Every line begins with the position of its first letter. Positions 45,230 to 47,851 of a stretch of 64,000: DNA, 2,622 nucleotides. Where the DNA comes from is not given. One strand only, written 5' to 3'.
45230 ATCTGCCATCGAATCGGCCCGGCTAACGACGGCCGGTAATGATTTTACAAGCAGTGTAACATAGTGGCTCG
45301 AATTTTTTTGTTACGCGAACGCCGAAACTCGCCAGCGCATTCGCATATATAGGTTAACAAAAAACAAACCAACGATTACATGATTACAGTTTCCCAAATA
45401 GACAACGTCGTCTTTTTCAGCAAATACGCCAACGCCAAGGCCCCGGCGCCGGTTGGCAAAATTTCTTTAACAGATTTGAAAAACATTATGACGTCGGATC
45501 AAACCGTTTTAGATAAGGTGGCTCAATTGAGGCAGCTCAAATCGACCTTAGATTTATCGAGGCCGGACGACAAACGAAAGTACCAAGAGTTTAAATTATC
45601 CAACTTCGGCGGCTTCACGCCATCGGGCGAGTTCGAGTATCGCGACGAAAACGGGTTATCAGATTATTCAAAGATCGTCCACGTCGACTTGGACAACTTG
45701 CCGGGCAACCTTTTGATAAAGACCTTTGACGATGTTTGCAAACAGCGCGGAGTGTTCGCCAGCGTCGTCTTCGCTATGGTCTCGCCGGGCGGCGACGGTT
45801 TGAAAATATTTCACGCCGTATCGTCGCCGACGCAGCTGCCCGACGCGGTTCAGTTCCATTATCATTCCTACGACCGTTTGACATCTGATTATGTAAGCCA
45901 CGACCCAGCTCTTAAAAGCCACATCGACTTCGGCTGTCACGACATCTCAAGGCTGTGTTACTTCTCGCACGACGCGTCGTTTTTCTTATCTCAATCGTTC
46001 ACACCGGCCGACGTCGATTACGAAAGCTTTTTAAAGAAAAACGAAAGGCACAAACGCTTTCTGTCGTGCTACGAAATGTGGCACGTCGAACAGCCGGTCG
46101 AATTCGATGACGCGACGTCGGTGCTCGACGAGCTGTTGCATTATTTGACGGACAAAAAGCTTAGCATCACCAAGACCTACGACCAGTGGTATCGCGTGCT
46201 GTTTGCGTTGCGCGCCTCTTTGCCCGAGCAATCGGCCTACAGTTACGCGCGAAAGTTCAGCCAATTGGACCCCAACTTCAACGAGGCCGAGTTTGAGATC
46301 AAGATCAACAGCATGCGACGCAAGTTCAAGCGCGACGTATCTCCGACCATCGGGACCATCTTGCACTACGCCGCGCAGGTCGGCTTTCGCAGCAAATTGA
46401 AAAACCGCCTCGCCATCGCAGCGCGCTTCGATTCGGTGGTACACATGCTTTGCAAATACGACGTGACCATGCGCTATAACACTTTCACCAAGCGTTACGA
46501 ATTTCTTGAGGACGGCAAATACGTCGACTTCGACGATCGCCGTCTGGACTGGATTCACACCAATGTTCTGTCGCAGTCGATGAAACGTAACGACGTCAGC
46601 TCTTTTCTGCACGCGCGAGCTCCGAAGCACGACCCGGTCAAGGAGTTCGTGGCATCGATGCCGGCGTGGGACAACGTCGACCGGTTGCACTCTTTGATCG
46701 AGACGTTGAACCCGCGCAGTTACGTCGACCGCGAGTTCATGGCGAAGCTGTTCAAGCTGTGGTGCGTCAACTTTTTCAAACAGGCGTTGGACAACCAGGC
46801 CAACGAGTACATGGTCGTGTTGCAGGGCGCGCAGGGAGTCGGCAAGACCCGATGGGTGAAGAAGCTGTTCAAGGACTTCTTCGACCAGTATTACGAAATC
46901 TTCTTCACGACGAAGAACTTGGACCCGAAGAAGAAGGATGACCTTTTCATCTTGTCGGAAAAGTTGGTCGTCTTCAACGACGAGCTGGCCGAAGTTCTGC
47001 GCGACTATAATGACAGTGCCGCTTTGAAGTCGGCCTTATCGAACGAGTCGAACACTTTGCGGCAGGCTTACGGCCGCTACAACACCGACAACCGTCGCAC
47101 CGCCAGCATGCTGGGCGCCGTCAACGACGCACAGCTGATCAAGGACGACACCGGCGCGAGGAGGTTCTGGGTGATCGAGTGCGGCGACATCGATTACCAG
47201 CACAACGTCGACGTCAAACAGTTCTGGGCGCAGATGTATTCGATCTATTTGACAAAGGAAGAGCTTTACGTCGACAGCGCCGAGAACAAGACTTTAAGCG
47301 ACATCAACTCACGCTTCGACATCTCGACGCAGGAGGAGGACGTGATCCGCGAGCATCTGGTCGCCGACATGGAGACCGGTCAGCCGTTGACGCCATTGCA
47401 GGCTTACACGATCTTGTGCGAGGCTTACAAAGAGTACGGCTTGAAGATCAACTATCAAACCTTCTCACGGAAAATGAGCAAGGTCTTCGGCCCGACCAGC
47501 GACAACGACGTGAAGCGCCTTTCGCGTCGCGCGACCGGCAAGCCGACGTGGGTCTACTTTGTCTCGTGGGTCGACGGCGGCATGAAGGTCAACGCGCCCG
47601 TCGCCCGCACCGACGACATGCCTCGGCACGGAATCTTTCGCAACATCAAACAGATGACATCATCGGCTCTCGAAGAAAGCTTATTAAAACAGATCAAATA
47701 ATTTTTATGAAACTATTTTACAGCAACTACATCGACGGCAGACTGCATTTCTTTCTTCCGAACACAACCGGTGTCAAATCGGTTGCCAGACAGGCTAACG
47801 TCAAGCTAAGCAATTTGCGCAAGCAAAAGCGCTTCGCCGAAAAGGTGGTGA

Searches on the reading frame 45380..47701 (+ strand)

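Call 66: search_protein_families(library=pfam, proteins=[window:45380-47701:+], max_evalue=0.0001)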
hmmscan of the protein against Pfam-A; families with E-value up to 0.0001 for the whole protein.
window:45380-47701:+ (773 aa): 4 families
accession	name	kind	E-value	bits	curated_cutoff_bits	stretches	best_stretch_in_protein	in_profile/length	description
PF05272.17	VapE-like_dom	-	4.1e-37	128.2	25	1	429-646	5-215/217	Virulence-associated protein E-like domain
PF08800.15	BT4734-like_N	-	8.1e-16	58.8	22.4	1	79-201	9-132/134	BT4734-like, N-terminal domain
PF08707.16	PriCT_2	-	1.7e-09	38.3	22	1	260-331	9-77/77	Primase C terminal 2 (PriCT-2)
PF19263.5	DUF5906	-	2e-05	25.6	27.6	1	481-595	1-114/114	Family of unknown function (DUF5906)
